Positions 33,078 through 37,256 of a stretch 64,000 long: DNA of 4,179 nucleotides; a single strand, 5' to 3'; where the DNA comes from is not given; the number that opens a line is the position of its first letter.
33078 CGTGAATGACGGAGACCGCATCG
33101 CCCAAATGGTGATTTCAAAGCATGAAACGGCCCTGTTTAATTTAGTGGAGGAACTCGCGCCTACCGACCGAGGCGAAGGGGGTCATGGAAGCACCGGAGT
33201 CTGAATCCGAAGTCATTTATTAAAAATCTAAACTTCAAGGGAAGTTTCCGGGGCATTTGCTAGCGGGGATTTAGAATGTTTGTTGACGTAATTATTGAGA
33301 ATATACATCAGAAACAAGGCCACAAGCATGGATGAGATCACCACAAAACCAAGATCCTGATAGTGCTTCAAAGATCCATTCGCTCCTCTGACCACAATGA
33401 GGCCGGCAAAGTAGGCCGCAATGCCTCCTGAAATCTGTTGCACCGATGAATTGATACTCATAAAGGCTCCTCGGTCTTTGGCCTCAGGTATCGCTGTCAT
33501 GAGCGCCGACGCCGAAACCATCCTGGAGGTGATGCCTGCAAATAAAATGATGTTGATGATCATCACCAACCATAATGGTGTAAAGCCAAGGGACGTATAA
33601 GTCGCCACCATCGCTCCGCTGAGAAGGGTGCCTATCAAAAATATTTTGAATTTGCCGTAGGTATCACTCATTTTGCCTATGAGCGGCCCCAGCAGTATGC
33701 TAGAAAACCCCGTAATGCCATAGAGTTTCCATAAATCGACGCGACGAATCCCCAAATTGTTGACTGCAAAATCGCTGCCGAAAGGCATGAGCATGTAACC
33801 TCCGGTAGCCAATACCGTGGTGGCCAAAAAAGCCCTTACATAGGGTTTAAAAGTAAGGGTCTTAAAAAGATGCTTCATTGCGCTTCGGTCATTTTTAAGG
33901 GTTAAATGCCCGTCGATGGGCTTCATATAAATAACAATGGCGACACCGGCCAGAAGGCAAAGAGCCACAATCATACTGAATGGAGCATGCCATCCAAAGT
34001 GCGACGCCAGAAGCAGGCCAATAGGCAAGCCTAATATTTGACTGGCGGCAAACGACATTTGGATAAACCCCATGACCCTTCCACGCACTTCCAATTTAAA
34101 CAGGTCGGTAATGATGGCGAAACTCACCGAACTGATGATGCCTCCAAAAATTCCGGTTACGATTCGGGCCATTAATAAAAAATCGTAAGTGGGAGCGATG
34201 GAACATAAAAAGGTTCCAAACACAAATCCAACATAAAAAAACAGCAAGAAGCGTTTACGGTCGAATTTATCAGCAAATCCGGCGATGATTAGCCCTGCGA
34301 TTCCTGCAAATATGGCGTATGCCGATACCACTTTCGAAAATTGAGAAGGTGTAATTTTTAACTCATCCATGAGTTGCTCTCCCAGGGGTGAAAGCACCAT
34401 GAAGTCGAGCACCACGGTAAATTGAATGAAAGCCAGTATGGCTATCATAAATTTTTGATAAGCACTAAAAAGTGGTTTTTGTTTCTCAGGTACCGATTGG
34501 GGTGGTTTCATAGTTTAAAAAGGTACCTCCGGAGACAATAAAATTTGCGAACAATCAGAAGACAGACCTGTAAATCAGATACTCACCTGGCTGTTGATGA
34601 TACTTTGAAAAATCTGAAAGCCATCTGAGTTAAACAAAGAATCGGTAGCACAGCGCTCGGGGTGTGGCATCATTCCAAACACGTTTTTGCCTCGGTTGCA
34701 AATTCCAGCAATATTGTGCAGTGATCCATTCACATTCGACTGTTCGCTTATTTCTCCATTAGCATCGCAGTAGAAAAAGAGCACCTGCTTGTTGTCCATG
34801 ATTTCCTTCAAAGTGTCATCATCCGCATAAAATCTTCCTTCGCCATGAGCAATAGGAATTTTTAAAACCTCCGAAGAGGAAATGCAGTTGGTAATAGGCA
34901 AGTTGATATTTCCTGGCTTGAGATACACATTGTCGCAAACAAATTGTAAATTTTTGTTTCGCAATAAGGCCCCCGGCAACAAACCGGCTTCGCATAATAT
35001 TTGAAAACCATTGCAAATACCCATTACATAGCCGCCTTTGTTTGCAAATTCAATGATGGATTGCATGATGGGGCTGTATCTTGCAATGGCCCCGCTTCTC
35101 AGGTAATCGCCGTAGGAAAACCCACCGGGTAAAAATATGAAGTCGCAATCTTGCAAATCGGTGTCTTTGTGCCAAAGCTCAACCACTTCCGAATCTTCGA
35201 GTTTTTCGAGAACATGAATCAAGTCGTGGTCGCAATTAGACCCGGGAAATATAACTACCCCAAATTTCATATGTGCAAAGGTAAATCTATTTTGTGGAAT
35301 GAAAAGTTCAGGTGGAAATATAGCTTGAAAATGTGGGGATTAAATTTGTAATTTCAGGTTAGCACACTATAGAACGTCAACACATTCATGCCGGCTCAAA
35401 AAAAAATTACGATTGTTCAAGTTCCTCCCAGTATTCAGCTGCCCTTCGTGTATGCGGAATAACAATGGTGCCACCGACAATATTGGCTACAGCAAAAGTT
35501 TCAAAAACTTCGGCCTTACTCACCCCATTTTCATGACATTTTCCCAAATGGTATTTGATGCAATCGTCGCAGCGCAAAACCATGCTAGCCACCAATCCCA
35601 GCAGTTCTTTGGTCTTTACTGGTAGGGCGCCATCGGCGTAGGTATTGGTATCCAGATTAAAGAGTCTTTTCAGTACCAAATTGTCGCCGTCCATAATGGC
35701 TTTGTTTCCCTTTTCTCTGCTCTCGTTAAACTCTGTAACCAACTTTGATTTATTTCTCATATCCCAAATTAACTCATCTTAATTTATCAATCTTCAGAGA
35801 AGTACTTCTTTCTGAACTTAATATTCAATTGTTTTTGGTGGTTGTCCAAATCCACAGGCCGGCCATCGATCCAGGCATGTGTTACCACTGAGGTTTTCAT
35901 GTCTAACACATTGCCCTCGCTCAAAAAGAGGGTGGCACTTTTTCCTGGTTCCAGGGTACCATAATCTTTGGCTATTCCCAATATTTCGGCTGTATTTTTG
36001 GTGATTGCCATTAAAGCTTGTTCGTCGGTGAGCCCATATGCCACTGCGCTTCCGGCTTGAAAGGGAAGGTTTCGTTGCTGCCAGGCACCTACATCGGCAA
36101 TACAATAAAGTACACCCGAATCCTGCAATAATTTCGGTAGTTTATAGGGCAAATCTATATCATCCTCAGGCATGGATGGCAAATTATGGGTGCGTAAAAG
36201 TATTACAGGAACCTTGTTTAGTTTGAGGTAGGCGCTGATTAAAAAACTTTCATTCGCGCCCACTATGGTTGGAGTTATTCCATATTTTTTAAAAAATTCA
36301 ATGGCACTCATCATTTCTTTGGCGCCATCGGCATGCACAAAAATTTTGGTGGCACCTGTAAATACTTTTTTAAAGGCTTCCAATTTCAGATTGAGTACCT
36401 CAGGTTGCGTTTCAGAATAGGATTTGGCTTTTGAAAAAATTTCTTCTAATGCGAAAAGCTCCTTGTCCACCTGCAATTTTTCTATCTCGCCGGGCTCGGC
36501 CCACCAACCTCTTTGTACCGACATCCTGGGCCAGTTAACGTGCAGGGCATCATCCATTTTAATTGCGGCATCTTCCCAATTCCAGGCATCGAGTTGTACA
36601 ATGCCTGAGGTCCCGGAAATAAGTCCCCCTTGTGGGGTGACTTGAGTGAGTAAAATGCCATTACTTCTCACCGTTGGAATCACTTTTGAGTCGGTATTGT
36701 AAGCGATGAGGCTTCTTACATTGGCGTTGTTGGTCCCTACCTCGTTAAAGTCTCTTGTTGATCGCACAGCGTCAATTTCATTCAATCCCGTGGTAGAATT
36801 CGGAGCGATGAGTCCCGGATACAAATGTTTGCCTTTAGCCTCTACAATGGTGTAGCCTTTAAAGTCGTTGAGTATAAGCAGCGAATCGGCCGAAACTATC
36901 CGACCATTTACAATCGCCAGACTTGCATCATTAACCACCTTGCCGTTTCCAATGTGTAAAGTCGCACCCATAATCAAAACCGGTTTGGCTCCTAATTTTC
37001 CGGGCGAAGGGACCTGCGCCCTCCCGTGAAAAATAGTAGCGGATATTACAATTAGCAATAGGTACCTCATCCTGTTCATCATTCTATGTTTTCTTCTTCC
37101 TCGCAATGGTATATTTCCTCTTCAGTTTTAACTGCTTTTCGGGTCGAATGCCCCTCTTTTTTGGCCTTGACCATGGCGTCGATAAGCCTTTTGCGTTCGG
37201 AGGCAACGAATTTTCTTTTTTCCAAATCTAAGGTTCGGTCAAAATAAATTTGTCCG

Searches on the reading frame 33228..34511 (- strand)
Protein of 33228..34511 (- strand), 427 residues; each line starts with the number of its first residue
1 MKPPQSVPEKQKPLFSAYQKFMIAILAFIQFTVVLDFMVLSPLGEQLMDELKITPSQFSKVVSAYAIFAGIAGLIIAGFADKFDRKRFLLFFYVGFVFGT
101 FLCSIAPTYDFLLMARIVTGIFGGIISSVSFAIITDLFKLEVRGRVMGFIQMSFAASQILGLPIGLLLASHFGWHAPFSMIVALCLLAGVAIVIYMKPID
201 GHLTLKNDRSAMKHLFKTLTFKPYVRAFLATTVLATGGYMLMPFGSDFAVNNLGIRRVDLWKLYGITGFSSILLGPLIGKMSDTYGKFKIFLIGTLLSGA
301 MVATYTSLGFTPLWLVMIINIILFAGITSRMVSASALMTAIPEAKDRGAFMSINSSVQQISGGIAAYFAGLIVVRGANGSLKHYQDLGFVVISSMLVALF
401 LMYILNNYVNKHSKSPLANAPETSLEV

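Call 19: search_protein_families(library=pfam, proteins=[window:33228-34511:-], max_evalue=0.0001)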
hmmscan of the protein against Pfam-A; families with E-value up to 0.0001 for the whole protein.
window:33228-34511:- (427 aa): 2 families
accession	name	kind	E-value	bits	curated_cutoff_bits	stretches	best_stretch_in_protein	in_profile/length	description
PF07690.21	MFS_1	-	1.1e-52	179.5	33.4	2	26-326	1-305/347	Major Facilitator Superfamily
PF00083.30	Sugar_tr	-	2.1e-11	43.8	22.3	1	56-187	46-183/452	Sugar (and other) transporter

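Call 21: search_protein_families(library=ncbifam, proteins=[window:33228-34511:-], max_evalue=0.001)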
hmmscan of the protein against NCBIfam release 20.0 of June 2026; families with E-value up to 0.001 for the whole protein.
window:33228-34511:- (427 aa): 55 families (the best 25 are shown)
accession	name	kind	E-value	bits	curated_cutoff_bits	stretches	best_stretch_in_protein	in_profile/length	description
NF038077.1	MFS_export_MxcK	equivalog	4.4e-65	220.2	525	1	19-406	9-395/405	myxochelin export MFS transporter MxcK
TIGR00880.1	2_A_01_02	superfamily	1.5e-22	80.3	131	1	62-197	4-139/141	multidrug resistance protein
NF033135.1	cmx_cmrA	equivalog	9e-20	71.1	400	1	22-364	4-338/374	Cmx/CmrA family chloramphenicol efflux MFS transporter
TIGR00710.1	efflux_Bcr_CflA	subfamily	2.8e-18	66.5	200.9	1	38-375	23-361/385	Bcr/CflA family efflux MFS transporter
TIGR00711.1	efflux_EmrB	subfamily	1.1e-15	57.3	230.2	1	26-197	7-178/485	DHA2 family efflux MFS transporter permease subunit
NF012174.0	tet_MFS_A_B_C_D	equivalog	2e-15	56.5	475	2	39-199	24-181/382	Tet(A)/Tet(B)/Tet(C) family tetracycline efflux MFS transporter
NF002921.0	PRK03545.1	equivalog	1.2e-14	54.1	401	1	17-404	12-382/396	sugar transporter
TIGR00895.1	2A0115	subfamily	9.5e-14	51.1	418.55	1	15-190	11-187/398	aromatic acid/H+ symport family MFS transporter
NF012207.0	tet_MFS_H_J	exception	1.2e-13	50.8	700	2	25-181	13-164/392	Tet(H)/Tet(J) family tetracycline efflux MFS transporter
NF008654.0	PRK11652.1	equivalog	9.2e-13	47.8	479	1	42-411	30-391/397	multidrug efflux MFS transporter EmrD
NF012194.0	tet_MFS_J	exception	1e-12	47.7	870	2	35-181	21-164/398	tetracycline efflux MFS transporter Tet(J)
NF008314.0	PRK11102.1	equivalog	1.3e-12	47.7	303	1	22-234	11-216/396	Bcr/CflA family multidrug efflux MFS transporter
NF007498.0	PRK10091.1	equivalog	5.7e-12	45.3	499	1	23-408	5-380/390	MFS transporter AraJ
NF003024.0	PRK03893.1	subfamily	6.2e-12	45.1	604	1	19-182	21-182/497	sialate:H+ symport family MFS transporter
TIGR00900.1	2A0121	subfamily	1.4e-11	44.3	319.6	1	20-173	217-364/364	H+ Antiporter protein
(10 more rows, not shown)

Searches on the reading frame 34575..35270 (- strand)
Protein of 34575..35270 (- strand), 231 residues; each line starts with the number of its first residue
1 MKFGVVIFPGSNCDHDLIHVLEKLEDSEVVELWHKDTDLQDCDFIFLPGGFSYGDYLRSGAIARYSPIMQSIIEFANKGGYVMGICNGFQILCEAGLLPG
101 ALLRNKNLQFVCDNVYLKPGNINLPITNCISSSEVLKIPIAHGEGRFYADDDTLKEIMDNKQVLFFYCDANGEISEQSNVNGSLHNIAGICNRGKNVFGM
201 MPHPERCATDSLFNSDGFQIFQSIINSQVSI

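Call 19: search_protein_families(library=pfam, proteins=[window:34575-35270:-], max_evalue=0.0001)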
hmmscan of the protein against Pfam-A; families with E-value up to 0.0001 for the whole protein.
window:34575-35270:- (231 aa): 4 families
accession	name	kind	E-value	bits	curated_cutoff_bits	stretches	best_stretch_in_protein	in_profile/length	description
PF13507.12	GATase_5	-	4.7e-43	147.6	27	1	4-210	5-232/260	CobB/CobQ-like glutamine amidotransferase domain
PF07685.20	GATase_3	-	5e-11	43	27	1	18-94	16-90/196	CobB/CobQ-like glutamine amidotransferase domain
PF01965.30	DJ-1_PfpI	-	5.6e-07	30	26.6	1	30-100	50-115/165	DJ-1/PfpI family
PF00117.34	GATase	-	5.9e-05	23.2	22.8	0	14-206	10-173/190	Glutamine amidotransferase class-I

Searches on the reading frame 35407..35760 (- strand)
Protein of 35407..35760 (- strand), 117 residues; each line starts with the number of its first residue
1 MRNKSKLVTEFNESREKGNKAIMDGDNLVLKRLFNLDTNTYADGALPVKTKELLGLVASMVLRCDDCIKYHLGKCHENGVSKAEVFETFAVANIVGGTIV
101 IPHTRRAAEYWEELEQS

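Call 19: search_protein_families(library=pfam, proteins=[window:35407-35760:-], max_evalue=0.0001)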
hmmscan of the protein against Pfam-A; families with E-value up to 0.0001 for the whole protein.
window:35407-35760:- (117 aa): 1 family
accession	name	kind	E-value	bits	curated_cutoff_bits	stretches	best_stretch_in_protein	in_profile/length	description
PF02627.25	CMD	-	6.8e-18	64.9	23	1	29-109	3-83/84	Carboxymuconolactone decarboxylase family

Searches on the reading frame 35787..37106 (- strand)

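Call 19: search_protein_families(library=pfam, proteins=[window:35787-37106:-], max_evalue=0.0001)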
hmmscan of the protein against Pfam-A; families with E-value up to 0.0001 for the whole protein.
window:35787-37106:- (439 aa): 2 families
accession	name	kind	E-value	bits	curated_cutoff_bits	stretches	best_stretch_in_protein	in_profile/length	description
PF01979.26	Amidohydro_1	-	3.3e-06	27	25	1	356-418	278-345/345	Amidohydrolase family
PF07969.17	Amidohydro_3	-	1.5e-05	25.1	29.7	1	362-418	410-471/472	Amidohydrolase family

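Call 21: search_protein_families(library=ncbifam, proteins=[window:35787-37106:-], max_evalue=0.001)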
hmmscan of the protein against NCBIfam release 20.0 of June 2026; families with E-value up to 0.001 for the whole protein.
window:35787-37106:- (439 aa): 4 families
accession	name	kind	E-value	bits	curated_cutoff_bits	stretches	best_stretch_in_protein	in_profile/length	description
NF051886.1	XaaProDiPepCaul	equivalog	1.3e-10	40.9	500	1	338-401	315-378/398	Xaa-Pro dipeptidase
NF009060.0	PRK12394.1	equivalog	3.5e-05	22.7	442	0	341-393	283-335/381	metallo-dependent hydrolase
TIGR01224.1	hutI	equivalog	5.2e-05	22.2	298.15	0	356-395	311-350/377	imidazolonepropionase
NF011990.0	PRK15446.2-6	subfamily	0.00024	19.9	233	0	362-423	329-387/390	alpha-D-ribose 1-methylphosphonate 5-triphosphate diphosphatase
